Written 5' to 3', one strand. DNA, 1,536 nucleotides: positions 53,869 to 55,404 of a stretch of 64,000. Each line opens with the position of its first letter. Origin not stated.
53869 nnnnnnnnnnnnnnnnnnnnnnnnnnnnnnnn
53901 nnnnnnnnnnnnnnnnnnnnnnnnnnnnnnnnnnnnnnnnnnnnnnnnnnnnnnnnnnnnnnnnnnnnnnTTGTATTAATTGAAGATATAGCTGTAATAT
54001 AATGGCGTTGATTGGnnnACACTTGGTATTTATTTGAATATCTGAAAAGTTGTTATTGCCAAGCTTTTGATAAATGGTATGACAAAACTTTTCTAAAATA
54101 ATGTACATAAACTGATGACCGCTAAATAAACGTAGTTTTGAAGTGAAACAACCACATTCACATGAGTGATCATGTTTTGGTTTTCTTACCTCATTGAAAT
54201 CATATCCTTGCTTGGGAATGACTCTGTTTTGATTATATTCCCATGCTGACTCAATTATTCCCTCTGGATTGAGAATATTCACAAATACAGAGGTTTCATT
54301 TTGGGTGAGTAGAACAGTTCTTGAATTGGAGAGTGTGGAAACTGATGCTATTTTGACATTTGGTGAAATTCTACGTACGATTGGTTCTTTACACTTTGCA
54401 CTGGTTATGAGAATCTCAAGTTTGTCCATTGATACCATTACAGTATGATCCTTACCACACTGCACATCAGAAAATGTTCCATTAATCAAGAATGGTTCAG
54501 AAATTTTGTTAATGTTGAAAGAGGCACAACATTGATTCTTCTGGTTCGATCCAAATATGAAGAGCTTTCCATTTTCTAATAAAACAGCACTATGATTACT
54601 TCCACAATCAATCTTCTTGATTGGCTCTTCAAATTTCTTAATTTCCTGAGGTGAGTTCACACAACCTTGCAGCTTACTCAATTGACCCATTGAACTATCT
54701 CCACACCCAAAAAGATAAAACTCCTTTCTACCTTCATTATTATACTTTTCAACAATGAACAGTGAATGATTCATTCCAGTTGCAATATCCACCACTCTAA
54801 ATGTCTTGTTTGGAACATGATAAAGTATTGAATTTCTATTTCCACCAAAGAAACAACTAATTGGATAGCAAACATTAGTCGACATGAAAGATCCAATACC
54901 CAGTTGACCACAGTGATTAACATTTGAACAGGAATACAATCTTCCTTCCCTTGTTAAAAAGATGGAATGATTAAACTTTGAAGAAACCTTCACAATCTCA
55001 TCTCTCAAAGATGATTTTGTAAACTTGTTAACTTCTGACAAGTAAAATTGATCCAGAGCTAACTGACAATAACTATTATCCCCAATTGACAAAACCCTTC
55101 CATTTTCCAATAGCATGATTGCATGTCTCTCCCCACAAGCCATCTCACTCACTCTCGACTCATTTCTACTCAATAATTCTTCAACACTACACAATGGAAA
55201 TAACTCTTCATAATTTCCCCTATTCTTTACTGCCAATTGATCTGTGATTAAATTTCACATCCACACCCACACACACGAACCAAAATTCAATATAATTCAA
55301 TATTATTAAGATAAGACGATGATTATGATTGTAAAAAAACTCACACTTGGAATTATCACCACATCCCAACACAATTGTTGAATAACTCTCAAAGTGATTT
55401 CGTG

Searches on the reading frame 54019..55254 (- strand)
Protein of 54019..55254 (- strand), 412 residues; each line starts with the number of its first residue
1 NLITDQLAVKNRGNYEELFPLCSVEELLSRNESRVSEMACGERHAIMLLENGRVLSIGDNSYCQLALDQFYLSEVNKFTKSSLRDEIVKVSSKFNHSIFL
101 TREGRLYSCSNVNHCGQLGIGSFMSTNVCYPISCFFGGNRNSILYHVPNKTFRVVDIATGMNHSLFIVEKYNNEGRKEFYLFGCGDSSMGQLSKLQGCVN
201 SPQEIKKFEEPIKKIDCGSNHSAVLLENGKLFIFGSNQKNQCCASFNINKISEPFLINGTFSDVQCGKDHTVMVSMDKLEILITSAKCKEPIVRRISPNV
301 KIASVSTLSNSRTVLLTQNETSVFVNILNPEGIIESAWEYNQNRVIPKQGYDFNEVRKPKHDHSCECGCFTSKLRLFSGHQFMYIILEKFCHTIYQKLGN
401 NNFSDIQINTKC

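Call 35: search_protein_families(library=pfam, proteins=[window:54019-55254:-], max_evalue=0.001)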
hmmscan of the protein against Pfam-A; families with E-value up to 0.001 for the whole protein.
window:54019-55254:- (412 aa): 3 families
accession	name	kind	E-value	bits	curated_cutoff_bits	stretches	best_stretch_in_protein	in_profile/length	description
PF25390.1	WD40_RLD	-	1.4e-36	127.1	150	1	31-277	29-264/363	RCC1-like domain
PF13540.12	RCC1_2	-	1.1e-32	111.4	22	3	212-241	1-30/30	Regulator of chromosome condensation (RCC1) repeat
PF00415.24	RCC1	-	2e-22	79.9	21.7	1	181-225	4-50/50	Regulator of chromosome condensation (RCC1) repeat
